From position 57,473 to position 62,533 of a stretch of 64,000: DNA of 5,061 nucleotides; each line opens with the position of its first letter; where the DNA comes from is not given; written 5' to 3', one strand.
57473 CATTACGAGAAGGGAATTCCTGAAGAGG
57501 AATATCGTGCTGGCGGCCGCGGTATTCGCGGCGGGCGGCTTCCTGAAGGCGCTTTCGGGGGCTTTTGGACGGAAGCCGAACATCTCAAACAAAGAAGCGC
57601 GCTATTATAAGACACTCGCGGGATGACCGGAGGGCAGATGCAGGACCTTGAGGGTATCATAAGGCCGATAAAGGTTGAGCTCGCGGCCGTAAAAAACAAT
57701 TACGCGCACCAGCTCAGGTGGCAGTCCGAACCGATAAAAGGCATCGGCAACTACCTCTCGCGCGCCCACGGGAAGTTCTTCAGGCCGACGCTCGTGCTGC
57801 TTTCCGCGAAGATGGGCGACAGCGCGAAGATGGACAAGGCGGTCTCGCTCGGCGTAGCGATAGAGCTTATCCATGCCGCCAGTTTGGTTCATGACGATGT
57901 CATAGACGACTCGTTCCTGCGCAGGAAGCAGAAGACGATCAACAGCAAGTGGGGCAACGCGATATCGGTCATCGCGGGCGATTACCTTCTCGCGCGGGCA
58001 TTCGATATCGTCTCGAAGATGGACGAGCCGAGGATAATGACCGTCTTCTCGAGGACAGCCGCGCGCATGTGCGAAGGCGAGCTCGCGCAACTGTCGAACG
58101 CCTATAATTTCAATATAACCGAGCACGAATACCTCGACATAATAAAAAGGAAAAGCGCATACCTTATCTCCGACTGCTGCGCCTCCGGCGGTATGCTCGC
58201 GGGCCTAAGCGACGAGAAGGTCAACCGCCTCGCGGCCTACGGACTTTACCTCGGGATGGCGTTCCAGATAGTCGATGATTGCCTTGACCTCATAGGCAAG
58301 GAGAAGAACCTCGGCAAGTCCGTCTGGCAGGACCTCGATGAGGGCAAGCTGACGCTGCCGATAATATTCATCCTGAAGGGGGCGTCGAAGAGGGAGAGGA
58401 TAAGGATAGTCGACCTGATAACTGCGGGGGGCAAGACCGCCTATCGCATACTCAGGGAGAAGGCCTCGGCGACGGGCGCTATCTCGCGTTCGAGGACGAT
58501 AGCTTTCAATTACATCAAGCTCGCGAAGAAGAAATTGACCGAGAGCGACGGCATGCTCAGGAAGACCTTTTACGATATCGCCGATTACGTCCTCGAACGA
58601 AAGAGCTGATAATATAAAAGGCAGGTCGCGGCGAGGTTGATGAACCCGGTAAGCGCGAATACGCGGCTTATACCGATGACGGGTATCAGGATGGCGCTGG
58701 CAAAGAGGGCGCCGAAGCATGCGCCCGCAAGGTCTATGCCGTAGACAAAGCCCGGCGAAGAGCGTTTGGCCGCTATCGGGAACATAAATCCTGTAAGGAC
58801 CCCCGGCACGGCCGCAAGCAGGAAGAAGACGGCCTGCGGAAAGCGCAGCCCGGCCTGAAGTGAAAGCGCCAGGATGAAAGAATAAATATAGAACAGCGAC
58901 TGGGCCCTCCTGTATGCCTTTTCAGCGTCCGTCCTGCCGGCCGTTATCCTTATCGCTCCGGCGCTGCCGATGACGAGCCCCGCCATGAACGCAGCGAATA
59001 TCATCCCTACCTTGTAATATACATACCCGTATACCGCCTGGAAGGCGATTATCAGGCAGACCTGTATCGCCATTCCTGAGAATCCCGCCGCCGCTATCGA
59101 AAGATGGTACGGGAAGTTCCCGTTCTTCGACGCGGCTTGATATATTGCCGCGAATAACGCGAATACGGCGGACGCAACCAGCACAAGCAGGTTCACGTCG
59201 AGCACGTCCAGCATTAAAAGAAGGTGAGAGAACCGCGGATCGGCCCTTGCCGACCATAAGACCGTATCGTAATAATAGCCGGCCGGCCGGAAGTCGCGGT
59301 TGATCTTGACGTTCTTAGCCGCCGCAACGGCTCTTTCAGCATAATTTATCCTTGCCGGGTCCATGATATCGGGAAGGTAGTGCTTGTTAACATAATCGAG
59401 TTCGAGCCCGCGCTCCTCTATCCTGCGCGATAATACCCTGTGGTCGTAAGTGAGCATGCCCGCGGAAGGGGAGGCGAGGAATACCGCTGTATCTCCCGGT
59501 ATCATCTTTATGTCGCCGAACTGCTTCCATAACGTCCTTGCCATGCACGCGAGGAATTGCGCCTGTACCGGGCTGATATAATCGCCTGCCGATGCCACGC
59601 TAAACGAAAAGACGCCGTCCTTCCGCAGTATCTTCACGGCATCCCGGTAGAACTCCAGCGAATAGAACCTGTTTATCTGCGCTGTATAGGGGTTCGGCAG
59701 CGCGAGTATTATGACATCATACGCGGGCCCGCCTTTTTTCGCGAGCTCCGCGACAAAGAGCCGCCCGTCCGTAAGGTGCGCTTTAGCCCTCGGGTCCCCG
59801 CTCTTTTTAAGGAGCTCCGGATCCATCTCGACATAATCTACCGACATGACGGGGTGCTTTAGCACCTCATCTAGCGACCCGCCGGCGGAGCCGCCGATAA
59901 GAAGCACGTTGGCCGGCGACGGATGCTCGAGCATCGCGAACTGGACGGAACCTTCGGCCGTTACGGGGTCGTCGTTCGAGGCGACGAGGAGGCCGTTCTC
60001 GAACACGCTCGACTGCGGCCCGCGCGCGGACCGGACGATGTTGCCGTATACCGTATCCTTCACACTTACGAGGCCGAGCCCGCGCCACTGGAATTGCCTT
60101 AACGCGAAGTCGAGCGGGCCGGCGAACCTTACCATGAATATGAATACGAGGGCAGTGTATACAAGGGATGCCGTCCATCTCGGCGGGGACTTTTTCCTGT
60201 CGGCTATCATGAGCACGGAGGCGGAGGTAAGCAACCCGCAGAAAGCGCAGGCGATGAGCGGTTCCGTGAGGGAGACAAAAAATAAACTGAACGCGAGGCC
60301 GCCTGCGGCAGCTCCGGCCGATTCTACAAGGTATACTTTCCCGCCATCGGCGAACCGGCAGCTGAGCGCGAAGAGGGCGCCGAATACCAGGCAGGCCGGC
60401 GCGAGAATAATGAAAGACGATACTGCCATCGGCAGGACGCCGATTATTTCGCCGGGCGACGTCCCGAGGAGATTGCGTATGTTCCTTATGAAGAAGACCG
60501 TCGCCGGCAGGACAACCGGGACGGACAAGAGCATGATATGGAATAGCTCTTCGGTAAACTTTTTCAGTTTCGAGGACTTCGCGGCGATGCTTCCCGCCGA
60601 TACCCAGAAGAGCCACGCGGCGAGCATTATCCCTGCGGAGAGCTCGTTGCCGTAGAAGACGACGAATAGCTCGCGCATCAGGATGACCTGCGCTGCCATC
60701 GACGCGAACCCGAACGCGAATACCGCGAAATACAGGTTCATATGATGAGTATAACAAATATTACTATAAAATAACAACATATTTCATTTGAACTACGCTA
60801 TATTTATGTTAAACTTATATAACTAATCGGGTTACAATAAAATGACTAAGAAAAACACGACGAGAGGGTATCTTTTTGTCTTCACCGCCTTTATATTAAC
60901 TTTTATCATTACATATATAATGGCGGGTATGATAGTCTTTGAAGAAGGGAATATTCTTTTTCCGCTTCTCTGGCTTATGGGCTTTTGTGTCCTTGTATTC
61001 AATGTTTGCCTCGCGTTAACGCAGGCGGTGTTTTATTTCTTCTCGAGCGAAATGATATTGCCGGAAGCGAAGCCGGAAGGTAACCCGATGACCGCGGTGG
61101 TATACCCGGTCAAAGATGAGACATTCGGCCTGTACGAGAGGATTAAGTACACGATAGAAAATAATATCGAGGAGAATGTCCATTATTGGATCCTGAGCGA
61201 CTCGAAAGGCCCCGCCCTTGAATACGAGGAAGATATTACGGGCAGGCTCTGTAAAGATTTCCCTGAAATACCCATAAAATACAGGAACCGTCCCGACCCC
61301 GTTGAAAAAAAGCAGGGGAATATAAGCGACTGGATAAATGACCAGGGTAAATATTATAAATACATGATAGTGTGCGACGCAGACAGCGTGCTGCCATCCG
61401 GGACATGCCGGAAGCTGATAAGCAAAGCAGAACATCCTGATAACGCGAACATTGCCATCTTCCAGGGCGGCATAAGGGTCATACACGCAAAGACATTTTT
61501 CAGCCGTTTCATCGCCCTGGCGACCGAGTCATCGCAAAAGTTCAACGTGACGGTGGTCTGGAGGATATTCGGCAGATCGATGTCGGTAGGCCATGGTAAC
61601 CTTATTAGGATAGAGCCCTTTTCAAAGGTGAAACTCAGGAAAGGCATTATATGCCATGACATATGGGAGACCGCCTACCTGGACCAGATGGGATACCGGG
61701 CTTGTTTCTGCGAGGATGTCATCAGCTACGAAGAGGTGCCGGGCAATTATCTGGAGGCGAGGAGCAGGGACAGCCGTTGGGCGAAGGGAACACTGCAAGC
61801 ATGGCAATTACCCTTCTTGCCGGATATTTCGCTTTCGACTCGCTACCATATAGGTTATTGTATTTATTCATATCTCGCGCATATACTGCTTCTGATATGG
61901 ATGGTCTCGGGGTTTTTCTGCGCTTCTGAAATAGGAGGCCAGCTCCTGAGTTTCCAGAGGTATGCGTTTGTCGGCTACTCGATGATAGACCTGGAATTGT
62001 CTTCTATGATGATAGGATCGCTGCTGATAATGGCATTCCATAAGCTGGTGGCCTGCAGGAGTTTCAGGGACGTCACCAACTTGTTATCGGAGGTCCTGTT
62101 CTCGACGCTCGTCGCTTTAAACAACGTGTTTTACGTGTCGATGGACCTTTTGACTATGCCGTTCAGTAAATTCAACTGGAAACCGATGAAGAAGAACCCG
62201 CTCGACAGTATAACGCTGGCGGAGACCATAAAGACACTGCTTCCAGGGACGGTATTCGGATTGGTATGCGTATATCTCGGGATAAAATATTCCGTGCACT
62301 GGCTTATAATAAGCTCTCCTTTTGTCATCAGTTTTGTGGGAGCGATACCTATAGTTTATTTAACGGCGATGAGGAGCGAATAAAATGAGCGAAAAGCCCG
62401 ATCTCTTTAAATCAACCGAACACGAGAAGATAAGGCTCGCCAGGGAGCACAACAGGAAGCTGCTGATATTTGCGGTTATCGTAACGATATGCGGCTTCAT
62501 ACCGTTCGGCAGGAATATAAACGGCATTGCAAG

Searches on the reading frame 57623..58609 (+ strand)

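Call 27: search_protein_families(library=pfam, proteins=[window:57623-58609:+], max_evalue=0.0001)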
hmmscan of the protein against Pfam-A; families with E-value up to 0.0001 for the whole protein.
window:57623-58609:+ (328 aa): 1 family
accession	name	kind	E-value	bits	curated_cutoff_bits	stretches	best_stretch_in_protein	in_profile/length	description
PF00348.22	polyprenyl_synt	-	4.6e-72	242.7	27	1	38-267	4-235/251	Polyprenyl synthetase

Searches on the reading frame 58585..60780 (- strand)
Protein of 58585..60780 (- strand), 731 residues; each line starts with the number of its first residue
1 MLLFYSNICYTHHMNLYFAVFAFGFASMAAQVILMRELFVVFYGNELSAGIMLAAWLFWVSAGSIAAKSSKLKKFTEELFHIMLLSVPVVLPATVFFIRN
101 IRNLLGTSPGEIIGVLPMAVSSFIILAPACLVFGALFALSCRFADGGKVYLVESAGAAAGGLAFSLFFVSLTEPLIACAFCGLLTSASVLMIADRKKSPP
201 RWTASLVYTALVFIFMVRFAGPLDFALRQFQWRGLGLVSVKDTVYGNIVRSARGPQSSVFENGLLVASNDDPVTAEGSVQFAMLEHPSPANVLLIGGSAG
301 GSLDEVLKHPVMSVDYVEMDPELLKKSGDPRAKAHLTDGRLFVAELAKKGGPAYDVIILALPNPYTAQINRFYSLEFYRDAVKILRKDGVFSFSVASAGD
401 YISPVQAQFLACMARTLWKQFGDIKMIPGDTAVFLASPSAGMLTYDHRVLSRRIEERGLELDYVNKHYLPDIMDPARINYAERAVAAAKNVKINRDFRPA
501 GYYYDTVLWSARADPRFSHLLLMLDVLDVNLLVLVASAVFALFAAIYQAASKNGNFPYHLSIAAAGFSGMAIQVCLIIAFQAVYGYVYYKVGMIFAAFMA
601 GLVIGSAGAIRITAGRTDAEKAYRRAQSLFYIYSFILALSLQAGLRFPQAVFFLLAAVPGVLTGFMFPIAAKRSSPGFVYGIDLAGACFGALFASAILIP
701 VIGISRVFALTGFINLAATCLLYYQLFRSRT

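Call 27: search_protein_families(library=pfam, proteins=[window:58585-60780:-], max_evalue=0.0001)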
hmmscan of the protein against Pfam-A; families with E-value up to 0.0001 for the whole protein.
window:58585-60780:- (731 aa): 1 family
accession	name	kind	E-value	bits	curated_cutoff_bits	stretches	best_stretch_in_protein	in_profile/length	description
PF01564.23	Spermine_synth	-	1.7e-16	60.8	22.9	1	280-392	10-129/186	Spermine/spermidine synthase domain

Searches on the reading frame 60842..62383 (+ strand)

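Call 27: search_protein_families(library=pfam, proteins=[window:60842-62383:+], max_evalue=0.0001)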
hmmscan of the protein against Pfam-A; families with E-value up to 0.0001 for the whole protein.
window:60842-62383:+ (513 aa): 1 family
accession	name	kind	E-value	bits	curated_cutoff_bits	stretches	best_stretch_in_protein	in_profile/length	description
PF13632.12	Glyco_trans_2_3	-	9e-12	45.6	27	1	176-354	3-180/198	Glycosyl transferase family group 2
